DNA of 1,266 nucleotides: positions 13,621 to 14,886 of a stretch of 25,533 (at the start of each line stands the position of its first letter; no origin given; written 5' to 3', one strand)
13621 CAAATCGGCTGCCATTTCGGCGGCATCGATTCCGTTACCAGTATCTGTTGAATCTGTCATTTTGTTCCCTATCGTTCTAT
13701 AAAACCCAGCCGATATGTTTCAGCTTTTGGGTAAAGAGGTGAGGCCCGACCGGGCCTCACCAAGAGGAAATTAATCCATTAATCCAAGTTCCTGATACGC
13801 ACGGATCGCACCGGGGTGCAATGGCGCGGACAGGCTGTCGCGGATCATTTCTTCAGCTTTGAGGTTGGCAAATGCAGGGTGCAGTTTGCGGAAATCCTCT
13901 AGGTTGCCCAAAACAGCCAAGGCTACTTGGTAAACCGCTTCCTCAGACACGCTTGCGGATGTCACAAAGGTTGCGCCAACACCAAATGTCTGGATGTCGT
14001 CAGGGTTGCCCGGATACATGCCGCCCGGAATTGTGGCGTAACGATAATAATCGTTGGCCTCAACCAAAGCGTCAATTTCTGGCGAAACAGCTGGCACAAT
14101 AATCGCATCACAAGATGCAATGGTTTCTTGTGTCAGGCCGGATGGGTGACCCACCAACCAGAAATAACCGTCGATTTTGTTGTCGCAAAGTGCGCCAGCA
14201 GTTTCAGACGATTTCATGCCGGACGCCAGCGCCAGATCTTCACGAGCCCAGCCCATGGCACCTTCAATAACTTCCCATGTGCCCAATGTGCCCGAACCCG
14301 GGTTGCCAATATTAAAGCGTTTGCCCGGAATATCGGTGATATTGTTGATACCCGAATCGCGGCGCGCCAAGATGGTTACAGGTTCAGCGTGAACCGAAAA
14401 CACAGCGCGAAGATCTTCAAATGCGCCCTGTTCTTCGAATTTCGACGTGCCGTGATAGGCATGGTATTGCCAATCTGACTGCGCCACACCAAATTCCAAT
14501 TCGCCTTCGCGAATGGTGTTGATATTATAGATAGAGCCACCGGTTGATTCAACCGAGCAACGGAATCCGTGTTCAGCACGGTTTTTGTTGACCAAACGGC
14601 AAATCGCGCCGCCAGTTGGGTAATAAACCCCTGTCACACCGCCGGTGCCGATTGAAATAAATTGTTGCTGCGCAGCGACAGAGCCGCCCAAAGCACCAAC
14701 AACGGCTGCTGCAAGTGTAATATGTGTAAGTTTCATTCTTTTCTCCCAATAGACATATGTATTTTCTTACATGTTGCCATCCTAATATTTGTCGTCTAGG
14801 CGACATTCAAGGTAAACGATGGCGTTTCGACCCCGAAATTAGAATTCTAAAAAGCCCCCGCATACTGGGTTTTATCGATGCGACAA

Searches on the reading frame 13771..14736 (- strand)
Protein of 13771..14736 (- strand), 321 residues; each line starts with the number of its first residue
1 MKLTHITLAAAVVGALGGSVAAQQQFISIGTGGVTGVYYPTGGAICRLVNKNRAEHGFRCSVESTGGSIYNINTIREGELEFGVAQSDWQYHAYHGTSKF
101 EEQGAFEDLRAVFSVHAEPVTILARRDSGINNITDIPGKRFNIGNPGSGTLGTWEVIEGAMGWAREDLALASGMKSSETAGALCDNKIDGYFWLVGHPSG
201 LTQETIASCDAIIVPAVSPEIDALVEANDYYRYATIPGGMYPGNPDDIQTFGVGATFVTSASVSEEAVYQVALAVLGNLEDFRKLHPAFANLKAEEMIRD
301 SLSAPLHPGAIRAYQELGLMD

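Call 4: search_protein_families(library=pfam, proteins=[window:13771-14736:-])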
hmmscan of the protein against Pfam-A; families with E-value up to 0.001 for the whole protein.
window:13771-14736:- (321 aa): 1 family
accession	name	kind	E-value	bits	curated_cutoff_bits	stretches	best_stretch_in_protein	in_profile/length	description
PF16868.10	NMT1_3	-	1.4e-83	281.3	27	1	29-318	1-289/289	NMT1-like family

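Call 5: search_protein_families(library=ncbifam, proteins=[window:13771-14736:-])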
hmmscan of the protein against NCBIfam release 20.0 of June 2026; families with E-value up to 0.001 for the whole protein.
window:13771-14736:- (321 aa): 1 family
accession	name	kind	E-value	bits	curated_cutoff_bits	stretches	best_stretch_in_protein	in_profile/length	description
TIGR02122.1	TRAP_TAXI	subfamily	6.2e-95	317.7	84.35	1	1-318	1-320/320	TAXI family TRAP transporter solute-binding subunit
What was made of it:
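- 13771..14736 (-): TAXI-family TRAP solute-binding protein, glutamate-binder homologue with a changed side-chain pocket. TIGR02122, 318 bits (call 5).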

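Call 66: search_solved_structures(query=window:13771-14736:-, max_evalue=0.001)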
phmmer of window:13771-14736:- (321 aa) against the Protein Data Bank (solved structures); distinct sequences matched with E-value up to 0.001: 7.
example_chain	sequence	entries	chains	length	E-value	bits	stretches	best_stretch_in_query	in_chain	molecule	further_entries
8s4j_A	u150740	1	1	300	1.7e-121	408.7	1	24-320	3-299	TAXI family TRAP transporter solute-binding subunit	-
9ibo_A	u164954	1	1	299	2e-121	408.5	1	24-320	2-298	TAXI family TRAP transporter solute-binding subunit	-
9oz4_A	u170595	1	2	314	1.9e-118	398.7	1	23-320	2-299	TRAP transporter solute receptor, TAXI family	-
4ddd_A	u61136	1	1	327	3e-69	237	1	21-319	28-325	Immunogenic protein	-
1us4_A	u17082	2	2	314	2.6e-54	188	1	18-320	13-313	PUTATIVE GLUR0 LIGAND BINDING CORE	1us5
8u79_A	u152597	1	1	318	1.4e-53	185.6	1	23-320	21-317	Immunogenic protein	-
9ibp_A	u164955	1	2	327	5.6e-27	98.2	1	10-319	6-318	Immunogenic protein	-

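Call 71: search_solved_structures(query=window:13771-14736:-, max_evalue=1e-100, show_alignments=1)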
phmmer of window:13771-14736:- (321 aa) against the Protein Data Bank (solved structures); distinct sequences matched with E-value up to 1e-100: 3.
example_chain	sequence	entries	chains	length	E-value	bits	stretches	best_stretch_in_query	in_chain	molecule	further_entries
8s4j_A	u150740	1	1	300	1.7e-121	408.7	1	24-320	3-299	TAXI family TRAP transporter solute-binding subunit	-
9ibo_A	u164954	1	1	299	2e-121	408.5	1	24-320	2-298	TAXI family TRAP transporter solute-binding subunit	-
9oz4_A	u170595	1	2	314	1.9e-118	398.7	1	23-320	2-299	TRAP transporter solute receptor, TAXI family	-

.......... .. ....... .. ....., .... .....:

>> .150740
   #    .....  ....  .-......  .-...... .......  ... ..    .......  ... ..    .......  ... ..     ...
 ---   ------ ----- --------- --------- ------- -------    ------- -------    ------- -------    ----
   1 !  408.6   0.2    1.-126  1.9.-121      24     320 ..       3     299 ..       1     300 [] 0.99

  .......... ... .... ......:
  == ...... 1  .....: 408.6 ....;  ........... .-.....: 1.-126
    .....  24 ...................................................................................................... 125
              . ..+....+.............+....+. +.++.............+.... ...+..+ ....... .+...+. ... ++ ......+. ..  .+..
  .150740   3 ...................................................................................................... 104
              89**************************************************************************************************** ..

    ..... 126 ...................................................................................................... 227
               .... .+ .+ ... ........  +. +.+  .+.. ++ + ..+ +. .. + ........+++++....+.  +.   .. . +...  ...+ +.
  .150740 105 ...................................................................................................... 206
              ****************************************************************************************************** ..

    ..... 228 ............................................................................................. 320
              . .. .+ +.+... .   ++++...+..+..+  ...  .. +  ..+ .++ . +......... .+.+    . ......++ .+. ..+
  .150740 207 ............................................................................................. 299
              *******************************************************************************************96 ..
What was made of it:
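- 13771..14736 (-): Match to V. cholerae VcGluP (PDB 8s4j) at E 2e-121 (calls 66, 71).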
